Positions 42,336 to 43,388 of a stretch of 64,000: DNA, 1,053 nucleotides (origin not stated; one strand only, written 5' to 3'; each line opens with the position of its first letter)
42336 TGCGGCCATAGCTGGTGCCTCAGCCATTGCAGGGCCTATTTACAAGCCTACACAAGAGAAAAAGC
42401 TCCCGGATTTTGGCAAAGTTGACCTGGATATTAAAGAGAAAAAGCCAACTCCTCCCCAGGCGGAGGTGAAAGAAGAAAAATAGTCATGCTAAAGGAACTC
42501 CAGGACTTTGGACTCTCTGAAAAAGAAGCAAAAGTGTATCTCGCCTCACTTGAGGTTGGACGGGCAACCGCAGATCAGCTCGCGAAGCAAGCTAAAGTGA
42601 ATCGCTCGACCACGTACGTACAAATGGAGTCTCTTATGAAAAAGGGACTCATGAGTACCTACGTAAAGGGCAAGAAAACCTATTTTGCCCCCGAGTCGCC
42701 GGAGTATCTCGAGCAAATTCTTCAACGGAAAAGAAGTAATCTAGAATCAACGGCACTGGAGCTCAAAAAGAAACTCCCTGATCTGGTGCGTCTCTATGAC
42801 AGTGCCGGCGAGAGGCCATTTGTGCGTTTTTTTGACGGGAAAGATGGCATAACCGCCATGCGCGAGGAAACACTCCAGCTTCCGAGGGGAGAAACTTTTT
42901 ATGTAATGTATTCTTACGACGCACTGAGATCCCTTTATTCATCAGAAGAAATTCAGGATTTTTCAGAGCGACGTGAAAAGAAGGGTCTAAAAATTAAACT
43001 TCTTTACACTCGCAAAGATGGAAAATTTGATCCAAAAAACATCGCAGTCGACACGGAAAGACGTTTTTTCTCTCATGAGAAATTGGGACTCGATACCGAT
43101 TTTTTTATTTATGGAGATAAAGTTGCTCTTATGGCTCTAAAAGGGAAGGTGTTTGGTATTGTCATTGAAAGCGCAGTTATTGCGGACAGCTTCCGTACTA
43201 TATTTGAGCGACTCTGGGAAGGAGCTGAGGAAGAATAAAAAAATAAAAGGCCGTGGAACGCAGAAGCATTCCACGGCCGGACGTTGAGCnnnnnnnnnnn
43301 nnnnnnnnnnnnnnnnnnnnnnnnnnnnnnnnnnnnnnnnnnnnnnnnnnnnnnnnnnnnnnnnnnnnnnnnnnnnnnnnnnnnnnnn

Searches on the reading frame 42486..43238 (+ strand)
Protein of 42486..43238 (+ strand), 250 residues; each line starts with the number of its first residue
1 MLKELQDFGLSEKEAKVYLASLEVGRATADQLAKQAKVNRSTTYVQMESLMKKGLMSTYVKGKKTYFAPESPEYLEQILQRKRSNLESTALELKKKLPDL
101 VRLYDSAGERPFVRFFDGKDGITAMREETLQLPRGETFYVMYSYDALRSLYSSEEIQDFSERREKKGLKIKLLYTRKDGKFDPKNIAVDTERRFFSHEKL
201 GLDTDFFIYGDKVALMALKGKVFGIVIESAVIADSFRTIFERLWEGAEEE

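Call 12: search_protein_families(library=pfam, proteins=[window:42486-43238:+], max_evalue=0.01)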
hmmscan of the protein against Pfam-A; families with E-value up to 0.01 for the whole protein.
window:42486-43238:+ (250 aa): 3 families
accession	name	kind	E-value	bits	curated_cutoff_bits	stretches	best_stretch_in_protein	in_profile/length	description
PF01978.25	TrmB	-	3.4e-14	52.9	25.6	1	5-70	1-65/68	Sugar-specific transcriptional regulator TrmB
PF24033.1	DUF7342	-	0.002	18.6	31.6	1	27-106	18-102/150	Family of unknown function (DUF7342)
PF03965.22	Penicillinase_R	-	0.0046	17.7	22.6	1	11-71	2-66/115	Penicillinase repressor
